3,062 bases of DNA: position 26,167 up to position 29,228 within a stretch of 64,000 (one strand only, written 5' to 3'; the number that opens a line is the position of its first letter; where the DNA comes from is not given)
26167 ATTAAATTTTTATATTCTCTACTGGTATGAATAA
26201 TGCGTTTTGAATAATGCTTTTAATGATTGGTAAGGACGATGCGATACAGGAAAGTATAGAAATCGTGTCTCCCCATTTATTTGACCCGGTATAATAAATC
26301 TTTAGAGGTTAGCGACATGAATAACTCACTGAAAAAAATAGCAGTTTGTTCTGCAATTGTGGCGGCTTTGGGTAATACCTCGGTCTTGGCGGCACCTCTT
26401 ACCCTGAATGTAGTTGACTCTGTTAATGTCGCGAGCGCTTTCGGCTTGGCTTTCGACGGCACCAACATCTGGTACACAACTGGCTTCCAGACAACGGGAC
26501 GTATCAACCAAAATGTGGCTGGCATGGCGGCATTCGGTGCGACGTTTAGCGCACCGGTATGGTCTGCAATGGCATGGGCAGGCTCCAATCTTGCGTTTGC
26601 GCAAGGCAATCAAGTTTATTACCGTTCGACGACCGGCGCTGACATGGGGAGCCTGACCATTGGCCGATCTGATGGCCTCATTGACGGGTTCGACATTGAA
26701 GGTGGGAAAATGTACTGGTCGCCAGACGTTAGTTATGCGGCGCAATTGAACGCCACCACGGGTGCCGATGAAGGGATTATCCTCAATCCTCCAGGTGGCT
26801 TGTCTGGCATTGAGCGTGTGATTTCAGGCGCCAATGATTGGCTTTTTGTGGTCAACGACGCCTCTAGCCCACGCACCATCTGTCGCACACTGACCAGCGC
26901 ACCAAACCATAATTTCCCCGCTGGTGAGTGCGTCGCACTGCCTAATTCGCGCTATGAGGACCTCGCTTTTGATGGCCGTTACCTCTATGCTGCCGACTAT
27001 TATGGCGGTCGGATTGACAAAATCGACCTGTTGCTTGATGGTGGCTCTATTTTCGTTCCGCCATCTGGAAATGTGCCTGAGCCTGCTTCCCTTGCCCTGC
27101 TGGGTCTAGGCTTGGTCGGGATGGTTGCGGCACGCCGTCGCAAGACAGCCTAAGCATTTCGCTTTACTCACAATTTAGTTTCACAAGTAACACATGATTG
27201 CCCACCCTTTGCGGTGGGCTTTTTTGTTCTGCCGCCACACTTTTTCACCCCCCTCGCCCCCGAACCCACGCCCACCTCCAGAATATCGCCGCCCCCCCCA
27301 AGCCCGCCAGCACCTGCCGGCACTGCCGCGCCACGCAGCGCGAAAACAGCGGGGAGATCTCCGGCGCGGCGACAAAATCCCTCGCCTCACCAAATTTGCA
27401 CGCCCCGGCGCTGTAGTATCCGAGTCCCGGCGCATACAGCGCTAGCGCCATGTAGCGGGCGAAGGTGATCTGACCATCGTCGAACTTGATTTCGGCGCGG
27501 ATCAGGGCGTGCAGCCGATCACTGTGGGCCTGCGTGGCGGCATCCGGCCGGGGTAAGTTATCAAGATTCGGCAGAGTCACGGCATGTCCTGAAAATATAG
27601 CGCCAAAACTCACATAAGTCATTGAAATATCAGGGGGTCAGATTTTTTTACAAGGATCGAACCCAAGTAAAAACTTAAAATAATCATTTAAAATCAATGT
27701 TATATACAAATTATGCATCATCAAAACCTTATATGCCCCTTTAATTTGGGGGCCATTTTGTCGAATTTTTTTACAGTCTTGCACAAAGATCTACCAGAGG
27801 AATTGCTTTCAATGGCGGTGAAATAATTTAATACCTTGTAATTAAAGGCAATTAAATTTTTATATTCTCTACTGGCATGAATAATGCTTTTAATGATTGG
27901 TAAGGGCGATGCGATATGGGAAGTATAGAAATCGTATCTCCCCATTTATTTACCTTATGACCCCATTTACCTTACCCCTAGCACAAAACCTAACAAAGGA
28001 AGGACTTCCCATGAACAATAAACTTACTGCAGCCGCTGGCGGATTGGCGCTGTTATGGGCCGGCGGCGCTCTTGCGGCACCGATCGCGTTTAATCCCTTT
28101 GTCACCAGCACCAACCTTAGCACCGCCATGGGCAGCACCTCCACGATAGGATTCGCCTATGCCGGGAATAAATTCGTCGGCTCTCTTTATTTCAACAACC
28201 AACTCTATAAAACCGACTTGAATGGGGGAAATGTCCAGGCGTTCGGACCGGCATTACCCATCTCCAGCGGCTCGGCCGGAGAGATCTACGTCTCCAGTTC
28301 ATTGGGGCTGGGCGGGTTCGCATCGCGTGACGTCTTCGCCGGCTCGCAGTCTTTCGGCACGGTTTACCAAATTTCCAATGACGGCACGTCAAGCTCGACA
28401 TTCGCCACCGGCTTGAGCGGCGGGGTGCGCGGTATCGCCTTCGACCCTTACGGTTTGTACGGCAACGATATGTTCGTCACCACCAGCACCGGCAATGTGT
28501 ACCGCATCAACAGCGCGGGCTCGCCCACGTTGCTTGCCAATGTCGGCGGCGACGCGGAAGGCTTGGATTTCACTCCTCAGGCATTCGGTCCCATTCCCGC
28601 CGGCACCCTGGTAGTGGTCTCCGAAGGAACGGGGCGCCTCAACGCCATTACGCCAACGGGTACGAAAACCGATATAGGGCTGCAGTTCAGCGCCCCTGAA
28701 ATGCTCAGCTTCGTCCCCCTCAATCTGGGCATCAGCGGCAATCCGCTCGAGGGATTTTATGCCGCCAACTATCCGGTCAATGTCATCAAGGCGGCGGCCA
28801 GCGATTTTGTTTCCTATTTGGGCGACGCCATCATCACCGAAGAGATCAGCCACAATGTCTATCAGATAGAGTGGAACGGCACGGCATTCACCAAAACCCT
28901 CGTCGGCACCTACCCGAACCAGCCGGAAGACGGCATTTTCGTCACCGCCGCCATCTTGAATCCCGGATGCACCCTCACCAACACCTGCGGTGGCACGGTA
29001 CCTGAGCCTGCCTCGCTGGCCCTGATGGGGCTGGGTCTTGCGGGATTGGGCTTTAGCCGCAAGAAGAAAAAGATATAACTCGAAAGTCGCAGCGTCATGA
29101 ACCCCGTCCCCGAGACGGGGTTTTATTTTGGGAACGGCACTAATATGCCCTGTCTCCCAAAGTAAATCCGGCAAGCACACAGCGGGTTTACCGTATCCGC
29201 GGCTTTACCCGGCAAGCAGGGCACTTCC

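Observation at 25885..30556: Three PEP-CTERM cassettes with near-identical ~0.4 kb leaders and shared 3' ends but unrelated passenger domains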

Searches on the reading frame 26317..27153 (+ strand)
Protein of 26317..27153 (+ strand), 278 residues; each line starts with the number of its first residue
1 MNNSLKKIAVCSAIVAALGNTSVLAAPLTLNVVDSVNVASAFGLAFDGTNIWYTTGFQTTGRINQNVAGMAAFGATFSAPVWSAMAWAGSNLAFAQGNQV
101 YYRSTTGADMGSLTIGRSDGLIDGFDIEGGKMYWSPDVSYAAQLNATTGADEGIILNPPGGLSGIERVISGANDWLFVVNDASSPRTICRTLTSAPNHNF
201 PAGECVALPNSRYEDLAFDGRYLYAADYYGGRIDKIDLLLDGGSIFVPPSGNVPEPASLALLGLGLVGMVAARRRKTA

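Call 8: search_protein_families(library=ncbifam, proteins=[window:26317-27153:+], max_evalue=0.01)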
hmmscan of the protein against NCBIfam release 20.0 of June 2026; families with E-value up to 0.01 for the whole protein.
window:26317-27153:+ (278 aa): 13 families
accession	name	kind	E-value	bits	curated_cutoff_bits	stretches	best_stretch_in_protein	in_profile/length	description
NF033554.9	floc_PepA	equivalog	1.1e-09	38.5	80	1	251-277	235-261/261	flocculation-associated PEP-CTERM protein PepA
NF041538.1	PEP_EDSA_1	subfamily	7.3e-08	32.4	100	1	253-276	284-307/307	EDSAP-1 family PEP-CTERM protein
NF038125.1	PEP_CTERM_THxN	subfamily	1.6e-07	31.2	85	1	253-276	223-246/246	THxN family PEP-CTERM protein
TIGR02595.1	PEP_CTERM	domain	7e-07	29.6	16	1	253-276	1-23/24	PEP-CTERM sorting domain-containing protein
NF041927.1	Xrt_dep_XDP1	equivalog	7.7e-07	29.3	125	1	248-276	215-242/242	exosortase-dependent surface protein XDP1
NF038120.1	PEP_CTERM_QFxxD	subfamily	5.1e-05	23.2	80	1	252-275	192-215/215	NF038120 family PEP-CTERM protein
NF038129.1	PEP_NF038129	equivalog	8e-05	22.6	65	1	251-276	169-194/194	NF038129 family PEP-CTERM protein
NF038118.1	PEP_CTERM_CCXG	equivalog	0.00013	21.7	90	1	252-276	175-199/199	CCXG family PEP-CTERM protein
TIGR03370.1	VPLPA-CTERM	domain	0.00042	20.2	25.35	1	253-276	1-24/25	VPLPA-CTERM sorting domain-containing protein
NF038126.1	PEP_CTERM_FxDxF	subfamily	0.0007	19.9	50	1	243-274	135-165/165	FxDxF family PEP-CTERM protein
NF038124.1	PEP_CTERM_TLD_A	exception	0.0031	17.1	100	1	252-275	210-235/235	PEP_CTERM-anchored TLD domain-containing protein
NF033947.0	PEP-cistern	hypoth_equivalog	0.0036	17.1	60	1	249-275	169-195/195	cistern family PEP-CTERM protein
NF035944.1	PEPxxWA-CTERM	domain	0.0065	16.4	35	0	253-275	1-24/24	PEPxxWA-CTERM sorting domain-containing protein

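Call 9: search_protein_families(library=pfam, proteins=[window:26317-27153:+], max_evalue=0.01)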
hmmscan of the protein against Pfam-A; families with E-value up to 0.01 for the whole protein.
window:26317-27153:+ (278 aa): 1 family
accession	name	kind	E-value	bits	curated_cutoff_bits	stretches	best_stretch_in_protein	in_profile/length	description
PF07589.16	PEP-CTERM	-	1.4e-08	34.9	20.7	1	253-275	2-24/24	PEP-CTERM motif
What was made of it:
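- Checked: All three downstream ORFs (26317-27153, 28011-29078, 29755-30483) pass the curated cut-offs of TIGR02595 and PF07589 for the PEP-CTERM domain (calls 8, 9).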

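Call 40: find_encoding_contigs(protein=window:26317-27153:+, flank=10000, max_places=10)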
Protein window:26317-27153:+ (278 aa): 1 contig read that carries it; 1 place shown.
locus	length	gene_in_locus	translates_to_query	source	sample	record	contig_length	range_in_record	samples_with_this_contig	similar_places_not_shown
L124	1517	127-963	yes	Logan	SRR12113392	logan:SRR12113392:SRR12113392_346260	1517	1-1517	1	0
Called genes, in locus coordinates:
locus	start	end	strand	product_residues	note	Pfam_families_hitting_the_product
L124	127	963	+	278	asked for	PF07589:PEP_exosort_dom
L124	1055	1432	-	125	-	-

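Call 49: search_solved_structures(query=window:26317-27153:+, max_evalue=1)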
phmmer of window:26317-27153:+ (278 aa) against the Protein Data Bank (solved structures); distinct sequences matched with E-value up to 1: 0.

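Call 59: search_protein_families(library=pfam, proteins=[window:26317-27075:+], max_evalue=5)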
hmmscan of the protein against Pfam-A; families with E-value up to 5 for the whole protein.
window:26317-27075:+ (253 aa): 1 family
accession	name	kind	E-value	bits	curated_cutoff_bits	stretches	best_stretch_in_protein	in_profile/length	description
PF16410.10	DUF5018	-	0.069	12.5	38.2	1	70-127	236-295/352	Domain of unknown function (DUF5018)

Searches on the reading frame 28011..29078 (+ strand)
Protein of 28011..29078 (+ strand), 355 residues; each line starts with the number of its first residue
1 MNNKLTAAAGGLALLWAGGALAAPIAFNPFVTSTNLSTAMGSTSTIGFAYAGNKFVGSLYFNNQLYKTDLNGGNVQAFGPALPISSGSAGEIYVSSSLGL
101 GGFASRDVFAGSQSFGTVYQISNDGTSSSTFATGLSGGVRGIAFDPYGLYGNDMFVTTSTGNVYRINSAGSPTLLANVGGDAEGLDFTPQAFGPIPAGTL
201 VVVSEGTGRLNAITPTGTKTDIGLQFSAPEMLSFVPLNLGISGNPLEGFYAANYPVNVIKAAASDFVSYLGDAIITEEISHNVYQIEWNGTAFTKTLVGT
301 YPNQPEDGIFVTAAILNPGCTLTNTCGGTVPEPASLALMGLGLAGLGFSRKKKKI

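Call 8: search_protein_families(library=ncbifam, proteins=[window:28011-29078:+], max_evalue=0.01)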
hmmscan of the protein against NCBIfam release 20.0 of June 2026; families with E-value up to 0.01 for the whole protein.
window:28011-29078:+ (355 aa): 10 families
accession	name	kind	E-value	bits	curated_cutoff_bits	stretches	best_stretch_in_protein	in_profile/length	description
NF041538.1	PEP_EDSA_1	subfamily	8.5e-08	32.2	100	1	328-353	281-307/307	EDSAP-1 family PEP-CTERM protein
NF038125.1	PEP_CTERM_THxN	subfamily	1.9e-07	30.9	85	1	327-353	222-246/246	THxN family PEP-CTERM protein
TIGR02595.1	PEP_CTERM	domain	2.5e-06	27.9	16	1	330-353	1-24/24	PEP-CTERM sorting domain-containing protein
NF041927.1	Xrt_dep_XDP1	equivalog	3.7e-05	23.8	125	1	324-353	213-242/242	exosortase-dependent surface protein XDP1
NF038129.1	PEP_NF038129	equivalog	0.00024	21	65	1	327-352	168-193/194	NF038129 family PEP-CTERM protein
NF038120.1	PEP_CTERM_QFxxD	subfamily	0.0007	19.5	80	1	329-351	192-214/215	NF038120 family PEP-CTERM protein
NF038118.1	PEP_CTERM_CCXG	equivalog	0.0014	18.4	90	1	326-353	172-199/199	CCXG family PEP-CTERM protein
NF033947.0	PEP-cistern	hypoth_equivalog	0.0017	18.1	60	1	322-352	165-195/195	cistern family PEP-CTERM protein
NF038126.1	PEP_CTERM_FxDxF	subfamily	0.0075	16.5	50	1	330-351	142-163/165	FxDxF family PEP-CTERM protein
TIGR03370.1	VPLPA-CTERM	domain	0.0081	16.1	25.35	1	330-352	1-23/25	VPLPA-CTERM sorting domain-containing protein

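Call 9: search_protein_families(library=pfam, proteins=[window:28011-29078:+], max_evalue=0.01)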
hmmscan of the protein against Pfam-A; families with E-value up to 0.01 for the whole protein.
window:28011-29078:+ (355 aa): 1 family
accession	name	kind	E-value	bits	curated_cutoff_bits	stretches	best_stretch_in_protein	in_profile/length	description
PF07589.16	PEP-CTERM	-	4.9e-08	33.2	20.7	1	329-351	1-24/24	PEP-CTERM motif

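Call 41: find_encoding_contigs(protein=window:28011-29078:+, flank=10000, max_places=10)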
Protein window:28011-29078:+ (355 aa): 1 contig read that carries it; 1 place shown.
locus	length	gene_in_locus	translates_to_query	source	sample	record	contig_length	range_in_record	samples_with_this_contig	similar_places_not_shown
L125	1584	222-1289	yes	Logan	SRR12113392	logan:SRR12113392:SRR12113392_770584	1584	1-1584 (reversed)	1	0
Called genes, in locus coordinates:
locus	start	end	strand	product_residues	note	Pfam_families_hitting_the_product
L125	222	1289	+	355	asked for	PF07589:PEP_exosort_dom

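Call 50: search_solved_structures(query=window:28011-29078:+, max_evalue=1)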
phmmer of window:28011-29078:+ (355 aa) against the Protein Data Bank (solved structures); distinct sequences matched with E-value up to 1: 3.
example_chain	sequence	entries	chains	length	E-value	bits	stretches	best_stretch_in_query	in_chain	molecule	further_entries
4g8j_A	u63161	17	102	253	0.085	15.3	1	105-201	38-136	Uridine phosphorylase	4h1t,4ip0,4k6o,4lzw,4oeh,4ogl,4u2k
5lhv_A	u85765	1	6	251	0.086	15.3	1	105-201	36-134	Uridine phosphorylase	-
3o6v_A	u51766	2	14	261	0.09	15.2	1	105-201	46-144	Uridine phosphorylase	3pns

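Call 59: search_protein_families(library=pfam, proteins=[window:28011-28997:+], max_evalue=5)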
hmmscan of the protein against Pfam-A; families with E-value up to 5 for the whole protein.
window:28011-28997:+ (329 aa): 0 families
